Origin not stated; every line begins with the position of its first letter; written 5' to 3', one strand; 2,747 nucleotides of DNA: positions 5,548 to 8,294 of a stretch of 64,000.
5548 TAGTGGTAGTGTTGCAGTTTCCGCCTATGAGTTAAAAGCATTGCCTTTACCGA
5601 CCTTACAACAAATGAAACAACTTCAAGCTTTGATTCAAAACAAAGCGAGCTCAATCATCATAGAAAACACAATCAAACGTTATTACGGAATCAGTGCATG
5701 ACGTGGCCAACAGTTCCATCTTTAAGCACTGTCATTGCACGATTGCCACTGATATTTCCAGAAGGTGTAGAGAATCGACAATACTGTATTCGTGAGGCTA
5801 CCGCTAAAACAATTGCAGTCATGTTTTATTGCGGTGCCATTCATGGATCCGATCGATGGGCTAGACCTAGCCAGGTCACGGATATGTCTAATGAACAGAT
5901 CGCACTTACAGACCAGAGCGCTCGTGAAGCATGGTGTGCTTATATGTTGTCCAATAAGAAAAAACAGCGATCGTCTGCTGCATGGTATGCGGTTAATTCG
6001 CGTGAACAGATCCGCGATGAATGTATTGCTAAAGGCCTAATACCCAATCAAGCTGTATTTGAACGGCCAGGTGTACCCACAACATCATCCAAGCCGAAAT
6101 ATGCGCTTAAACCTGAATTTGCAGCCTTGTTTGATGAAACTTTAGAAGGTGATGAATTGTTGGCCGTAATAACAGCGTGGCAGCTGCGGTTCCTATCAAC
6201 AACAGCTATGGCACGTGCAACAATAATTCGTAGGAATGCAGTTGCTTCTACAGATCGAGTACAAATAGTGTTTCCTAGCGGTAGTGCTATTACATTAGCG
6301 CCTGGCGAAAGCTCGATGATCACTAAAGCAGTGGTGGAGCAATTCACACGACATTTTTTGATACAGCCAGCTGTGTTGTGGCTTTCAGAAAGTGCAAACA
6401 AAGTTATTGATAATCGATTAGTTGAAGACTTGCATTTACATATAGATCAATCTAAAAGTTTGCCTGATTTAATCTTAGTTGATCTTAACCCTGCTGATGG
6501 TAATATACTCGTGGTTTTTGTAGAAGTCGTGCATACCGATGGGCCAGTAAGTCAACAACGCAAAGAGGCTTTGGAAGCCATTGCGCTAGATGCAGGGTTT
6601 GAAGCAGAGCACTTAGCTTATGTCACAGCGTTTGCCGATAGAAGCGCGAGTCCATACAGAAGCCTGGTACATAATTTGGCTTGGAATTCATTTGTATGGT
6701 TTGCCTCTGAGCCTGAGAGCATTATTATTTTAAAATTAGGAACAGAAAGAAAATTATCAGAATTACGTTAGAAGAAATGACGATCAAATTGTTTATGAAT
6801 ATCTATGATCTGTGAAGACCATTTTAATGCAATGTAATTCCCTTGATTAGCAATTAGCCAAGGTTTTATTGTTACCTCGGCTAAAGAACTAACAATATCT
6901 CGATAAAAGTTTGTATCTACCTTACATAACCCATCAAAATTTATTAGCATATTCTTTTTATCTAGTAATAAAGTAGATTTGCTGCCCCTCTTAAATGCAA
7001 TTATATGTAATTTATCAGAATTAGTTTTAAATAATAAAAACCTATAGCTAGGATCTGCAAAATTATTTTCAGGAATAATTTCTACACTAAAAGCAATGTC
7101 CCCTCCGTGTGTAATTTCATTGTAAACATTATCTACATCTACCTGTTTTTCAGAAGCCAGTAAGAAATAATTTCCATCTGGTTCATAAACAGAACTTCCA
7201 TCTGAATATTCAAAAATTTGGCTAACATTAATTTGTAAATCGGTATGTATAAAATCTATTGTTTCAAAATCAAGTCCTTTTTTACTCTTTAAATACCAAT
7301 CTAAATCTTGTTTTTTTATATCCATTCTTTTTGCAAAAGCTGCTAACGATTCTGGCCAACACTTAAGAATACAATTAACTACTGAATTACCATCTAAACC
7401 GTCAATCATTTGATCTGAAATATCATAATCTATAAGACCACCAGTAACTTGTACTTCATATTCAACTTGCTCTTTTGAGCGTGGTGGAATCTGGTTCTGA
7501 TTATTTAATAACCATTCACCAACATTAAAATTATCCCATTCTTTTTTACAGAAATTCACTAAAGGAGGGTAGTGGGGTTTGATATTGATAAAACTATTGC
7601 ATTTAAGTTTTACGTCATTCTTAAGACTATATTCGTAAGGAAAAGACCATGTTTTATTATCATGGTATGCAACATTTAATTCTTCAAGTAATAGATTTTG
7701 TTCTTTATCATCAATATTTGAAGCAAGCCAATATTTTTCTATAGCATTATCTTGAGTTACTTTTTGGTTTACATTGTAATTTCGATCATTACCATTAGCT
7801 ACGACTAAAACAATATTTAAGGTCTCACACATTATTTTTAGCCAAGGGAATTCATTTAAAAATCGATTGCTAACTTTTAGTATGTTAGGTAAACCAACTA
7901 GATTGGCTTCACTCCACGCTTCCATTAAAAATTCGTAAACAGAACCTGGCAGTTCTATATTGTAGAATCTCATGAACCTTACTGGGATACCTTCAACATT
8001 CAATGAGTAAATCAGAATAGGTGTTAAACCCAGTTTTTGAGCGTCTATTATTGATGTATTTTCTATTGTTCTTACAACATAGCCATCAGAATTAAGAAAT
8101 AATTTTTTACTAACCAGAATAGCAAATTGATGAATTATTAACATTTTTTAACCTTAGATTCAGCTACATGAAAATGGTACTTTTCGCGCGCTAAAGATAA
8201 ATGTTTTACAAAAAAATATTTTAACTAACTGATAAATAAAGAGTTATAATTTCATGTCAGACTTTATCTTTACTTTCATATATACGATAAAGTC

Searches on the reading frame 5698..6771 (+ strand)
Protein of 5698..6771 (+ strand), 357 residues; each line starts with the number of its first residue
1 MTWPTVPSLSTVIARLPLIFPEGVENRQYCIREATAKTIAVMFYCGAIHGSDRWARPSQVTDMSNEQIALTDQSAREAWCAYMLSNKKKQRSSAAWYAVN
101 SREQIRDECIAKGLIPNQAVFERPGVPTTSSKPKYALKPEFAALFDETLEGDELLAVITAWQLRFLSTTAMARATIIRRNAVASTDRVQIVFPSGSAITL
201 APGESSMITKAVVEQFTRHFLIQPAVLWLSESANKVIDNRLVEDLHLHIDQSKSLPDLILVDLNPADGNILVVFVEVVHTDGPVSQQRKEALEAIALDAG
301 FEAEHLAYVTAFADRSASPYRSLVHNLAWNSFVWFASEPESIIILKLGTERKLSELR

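Call 3: search_protein_families(library=pfam, proteins=[window:5698-6771:+], max_evalue=1)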
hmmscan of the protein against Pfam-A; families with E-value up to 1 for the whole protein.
window:5698-6771:+ (357 aa): 3 families
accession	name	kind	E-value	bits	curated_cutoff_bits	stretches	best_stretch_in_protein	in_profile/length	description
PF06616.17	BsuBI_PstI_RE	-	2e-40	138.2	27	1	188-345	1-151/154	BsuBI/PstI restriction endonuclease domain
PF17728.7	BsuBI_PstI_RE_N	-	1.3e-24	87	27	1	12-168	4-131/140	BsuBI/PstI restriction endonuclease HTH domain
PF07385.18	Lyx_isomer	-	0.049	13.3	20.8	1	179-244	137-201/222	D-lyxose isomerase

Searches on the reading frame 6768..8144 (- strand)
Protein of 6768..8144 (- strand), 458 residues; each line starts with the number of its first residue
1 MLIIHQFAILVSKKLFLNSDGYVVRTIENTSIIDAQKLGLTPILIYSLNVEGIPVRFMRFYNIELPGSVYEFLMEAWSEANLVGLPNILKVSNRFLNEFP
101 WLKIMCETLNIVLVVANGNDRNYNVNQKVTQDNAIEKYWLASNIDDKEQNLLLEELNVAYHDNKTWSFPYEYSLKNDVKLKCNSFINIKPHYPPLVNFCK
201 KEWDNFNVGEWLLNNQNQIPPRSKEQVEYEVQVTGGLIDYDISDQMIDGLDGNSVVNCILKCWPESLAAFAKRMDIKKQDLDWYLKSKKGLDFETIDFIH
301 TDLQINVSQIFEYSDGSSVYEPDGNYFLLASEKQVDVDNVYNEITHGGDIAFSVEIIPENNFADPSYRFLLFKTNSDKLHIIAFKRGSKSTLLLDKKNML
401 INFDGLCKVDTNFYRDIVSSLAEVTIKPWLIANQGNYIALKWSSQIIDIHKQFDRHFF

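Call 3: search_protein_families(library=pfam, proteins=[window:6768-8144:-], max_evalue=1)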
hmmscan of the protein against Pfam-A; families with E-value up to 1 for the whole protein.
window:6768-8144:- (458 aa): 1 family
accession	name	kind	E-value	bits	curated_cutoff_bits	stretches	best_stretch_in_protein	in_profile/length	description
PF13443.12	HTH_26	-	0.17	12.6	22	1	266-315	12-62/63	Cro/C1-type HTH DNA-binding domain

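Call 4: search_protein_families(library=ncbifam, proteins=[window:6768-8144:-], max_evalue=1)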
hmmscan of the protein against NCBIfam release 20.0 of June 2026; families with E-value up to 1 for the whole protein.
window:6768-8144:- (458 aa): 0 families

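Call 58: find_encoding_contigs(protein=window:6768-8144:-, flank=10000, max_places=8)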
Protein window:6768-8144:- (458 aa): 2 contigs read that carry it; 1 place shown.
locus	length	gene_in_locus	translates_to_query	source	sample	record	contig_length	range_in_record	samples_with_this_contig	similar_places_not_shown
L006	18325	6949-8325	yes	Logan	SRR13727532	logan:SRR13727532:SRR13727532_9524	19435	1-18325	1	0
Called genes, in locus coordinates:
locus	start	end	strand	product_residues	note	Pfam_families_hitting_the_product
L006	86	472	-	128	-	-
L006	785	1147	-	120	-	-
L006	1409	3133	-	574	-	-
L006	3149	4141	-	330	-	PF13401:AAA_22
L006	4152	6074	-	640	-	-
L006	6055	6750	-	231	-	-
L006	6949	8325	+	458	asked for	-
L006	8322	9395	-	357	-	PF17728:BsuBI_PstI_RE_N, PF06616:BsuBI_PstI_RE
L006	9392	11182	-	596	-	PF02384:N6_Mtase, PF07669:Eco57I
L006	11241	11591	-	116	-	-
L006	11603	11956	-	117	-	-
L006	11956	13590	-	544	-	PF14449:PT-TG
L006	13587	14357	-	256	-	PF19502:DUF6036, PF18790:KfrB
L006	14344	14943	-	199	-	-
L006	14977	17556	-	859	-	PF03432:Relaxase, PF22863:TraI_middle, PF18821:LPD7, PF18790:KfrB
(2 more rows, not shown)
